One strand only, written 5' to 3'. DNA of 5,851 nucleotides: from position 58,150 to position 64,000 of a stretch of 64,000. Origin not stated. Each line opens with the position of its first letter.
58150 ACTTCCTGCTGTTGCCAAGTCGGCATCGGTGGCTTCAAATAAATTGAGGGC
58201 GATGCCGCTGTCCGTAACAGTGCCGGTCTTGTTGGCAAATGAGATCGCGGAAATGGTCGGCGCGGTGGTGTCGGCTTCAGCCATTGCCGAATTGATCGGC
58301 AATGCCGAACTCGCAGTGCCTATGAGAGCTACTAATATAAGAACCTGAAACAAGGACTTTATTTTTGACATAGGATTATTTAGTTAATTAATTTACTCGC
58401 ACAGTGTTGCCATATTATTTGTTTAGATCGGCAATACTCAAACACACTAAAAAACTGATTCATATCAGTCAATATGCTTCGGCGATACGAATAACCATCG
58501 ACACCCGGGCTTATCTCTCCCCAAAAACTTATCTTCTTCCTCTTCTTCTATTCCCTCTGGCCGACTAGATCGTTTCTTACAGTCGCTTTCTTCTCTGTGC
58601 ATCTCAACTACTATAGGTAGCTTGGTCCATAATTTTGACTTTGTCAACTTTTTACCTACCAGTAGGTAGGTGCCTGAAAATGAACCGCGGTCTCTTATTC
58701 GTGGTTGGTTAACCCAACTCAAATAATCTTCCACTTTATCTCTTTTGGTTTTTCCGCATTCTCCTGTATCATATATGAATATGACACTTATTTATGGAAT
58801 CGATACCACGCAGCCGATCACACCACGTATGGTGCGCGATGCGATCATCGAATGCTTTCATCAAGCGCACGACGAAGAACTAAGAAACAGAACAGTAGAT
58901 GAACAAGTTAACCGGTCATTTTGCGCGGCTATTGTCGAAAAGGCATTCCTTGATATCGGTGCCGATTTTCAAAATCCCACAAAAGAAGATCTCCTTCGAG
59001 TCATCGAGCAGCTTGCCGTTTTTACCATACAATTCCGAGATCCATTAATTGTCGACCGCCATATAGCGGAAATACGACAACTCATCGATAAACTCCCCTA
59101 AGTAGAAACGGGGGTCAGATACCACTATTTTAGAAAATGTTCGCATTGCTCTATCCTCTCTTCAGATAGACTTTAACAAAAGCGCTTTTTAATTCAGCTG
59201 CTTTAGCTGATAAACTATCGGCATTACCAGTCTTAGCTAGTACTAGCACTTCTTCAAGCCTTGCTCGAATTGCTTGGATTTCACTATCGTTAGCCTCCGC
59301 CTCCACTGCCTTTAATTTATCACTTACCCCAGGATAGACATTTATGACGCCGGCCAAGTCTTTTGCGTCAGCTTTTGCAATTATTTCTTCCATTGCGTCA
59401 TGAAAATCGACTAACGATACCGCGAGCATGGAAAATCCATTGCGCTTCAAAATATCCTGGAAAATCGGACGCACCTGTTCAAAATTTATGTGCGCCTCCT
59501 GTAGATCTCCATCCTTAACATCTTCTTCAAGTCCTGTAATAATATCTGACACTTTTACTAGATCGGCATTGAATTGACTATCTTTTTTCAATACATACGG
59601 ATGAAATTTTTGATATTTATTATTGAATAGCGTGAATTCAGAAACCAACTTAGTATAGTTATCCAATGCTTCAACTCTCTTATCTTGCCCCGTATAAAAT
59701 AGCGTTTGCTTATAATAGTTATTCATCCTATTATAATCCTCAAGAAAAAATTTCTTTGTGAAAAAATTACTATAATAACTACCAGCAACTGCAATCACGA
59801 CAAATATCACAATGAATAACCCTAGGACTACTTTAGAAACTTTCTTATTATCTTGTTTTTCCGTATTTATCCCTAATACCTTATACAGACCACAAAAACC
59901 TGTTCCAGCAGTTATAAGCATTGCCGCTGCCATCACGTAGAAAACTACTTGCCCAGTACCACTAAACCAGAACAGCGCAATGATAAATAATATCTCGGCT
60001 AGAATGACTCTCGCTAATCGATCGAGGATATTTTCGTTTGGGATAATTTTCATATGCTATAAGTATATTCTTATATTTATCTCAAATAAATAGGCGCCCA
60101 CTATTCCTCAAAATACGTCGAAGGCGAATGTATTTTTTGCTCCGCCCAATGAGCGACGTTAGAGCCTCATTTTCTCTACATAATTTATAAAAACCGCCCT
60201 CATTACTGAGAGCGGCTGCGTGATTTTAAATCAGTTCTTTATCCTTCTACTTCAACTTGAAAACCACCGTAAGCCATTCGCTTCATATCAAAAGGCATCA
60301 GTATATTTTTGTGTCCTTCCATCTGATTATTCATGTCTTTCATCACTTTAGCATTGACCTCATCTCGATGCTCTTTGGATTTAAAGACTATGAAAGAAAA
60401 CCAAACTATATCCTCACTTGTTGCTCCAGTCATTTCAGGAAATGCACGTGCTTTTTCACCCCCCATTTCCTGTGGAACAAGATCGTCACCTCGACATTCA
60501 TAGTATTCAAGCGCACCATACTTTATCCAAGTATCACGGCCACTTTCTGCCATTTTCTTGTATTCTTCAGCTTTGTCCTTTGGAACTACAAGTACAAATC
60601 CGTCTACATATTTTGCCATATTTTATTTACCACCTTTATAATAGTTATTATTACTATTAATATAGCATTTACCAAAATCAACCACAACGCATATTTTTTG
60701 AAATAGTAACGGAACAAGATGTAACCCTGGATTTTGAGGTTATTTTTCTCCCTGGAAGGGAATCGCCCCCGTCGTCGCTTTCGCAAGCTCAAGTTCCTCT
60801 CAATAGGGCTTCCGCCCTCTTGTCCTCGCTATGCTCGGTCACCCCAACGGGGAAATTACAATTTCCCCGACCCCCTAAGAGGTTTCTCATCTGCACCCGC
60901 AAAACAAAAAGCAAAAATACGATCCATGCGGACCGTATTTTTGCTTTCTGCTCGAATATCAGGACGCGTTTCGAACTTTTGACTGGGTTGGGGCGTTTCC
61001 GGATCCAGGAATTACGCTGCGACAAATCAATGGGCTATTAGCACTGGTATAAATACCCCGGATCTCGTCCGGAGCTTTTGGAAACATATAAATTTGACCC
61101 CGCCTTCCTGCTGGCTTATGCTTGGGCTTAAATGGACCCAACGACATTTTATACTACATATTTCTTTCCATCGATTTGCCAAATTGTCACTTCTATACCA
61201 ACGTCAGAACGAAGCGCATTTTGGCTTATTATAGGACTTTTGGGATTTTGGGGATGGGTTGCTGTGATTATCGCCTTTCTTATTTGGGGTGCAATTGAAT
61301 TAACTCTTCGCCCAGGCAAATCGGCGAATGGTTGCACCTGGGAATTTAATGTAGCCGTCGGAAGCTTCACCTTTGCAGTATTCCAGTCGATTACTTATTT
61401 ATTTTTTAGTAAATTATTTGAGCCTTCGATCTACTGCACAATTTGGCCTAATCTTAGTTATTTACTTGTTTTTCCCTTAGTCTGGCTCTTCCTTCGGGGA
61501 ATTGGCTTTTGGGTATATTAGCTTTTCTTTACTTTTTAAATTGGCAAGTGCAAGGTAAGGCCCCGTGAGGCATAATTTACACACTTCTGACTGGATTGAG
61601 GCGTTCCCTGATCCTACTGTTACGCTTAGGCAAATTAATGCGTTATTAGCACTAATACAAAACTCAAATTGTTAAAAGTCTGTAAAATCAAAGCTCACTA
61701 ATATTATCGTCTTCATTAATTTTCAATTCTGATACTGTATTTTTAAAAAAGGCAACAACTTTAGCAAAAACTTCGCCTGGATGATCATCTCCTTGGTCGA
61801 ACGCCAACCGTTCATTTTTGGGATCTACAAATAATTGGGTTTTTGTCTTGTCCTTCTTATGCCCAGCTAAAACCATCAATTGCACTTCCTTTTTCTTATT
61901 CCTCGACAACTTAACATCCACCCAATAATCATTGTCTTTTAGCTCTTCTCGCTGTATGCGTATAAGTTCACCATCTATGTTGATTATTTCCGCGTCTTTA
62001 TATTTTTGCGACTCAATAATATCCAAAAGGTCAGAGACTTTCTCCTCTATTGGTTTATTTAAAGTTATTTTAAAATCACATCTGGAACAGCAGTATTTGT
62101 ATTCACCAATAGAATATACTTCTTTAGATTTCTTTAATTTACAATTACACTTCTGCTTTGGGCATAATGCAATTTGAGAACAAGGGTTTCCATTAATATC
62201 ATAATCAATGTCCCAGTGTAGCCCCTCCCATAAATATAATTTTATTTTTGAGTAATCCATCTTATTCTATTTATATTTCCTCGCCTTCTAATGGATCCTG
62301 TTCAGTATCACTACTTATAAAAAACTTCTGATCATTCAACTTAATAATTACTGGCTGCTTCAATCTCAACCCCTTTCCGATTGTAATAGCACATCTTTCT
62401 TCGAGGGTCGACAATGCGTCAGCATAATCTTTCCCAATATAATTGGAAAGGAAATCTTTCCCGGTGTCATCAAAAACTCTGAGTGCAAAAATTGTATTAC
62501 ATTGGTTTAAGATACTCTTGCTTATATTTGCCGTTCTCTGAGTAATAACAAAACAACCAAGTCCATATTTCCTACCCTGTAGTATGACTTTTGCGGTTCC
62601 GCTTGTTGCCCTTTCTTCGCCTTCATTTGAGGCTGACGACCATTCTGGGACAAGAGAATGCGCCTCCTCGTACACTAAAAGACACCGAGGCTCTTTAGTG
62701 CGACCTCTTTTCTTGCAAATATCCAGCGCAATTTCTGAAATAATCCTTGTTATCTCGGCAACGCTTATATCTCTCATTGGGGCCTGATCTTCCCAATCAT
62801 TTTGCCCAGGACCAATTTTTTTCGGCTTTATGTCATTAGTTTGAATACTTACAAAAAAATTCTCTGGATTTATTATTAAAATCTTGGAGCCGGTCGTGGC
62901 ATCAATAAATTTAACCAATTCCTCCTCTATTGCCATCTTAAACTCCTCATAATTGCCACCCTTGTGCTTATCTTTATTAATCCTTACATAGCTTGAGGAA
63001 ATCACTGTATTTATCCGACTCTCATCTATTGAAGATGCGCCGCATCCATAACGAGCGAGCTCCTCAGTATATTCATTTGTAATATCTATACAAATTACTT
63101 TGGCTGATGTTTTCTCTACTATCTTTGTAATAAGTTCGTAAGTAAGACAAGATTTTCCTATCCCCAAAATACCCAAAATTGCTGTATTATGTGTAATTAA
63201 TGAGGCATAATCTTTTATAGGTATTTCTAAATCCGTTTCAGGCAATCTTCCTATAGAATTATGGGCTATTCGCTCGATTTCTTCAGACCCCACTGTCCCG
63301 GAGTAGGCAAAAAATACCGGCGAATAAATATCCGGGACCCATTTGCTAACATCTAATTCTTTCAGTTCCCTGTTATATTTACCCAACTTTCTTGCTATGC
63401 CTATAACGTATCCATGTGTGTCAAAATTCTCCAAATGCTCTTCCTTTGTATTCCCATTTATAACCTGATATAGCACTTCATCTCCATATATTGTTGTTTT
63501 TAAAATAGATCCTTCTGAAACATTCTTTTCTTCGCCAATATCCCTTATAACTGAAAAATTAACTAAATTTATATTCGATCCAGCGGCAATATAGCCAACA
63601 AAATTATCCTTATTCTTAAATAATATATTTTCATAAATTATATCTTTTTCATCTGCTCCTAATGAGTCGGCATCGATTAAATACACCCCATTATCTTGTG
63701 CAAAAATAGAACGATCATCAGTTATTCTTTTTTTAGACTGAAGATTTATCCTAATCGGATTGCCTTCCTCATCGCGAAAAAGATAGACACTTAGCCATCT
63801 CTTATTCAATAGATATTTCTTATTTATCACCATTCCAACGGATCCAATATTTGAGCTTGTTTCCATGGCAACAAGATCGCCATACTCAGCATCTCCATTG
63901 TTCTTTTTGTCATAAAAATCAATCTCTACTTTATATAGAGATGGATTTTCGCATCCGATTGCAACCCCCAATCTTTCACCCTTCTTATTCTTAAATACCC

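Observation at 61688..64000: HerA-like FtsK/HerA-superfamily ATPase coupled to a small Cys-cluster protein: candidate undescribed HerA-partner (defence-type) system at the window edge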

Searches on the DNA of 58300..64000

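Call 52: search_rna_families(source=window, start=58300, end=64000, threshold=evalue, max_evalue=0.1)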
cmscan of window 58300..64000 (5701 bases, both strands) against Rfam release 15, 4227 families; matches with E-value up to 0.1: 0.
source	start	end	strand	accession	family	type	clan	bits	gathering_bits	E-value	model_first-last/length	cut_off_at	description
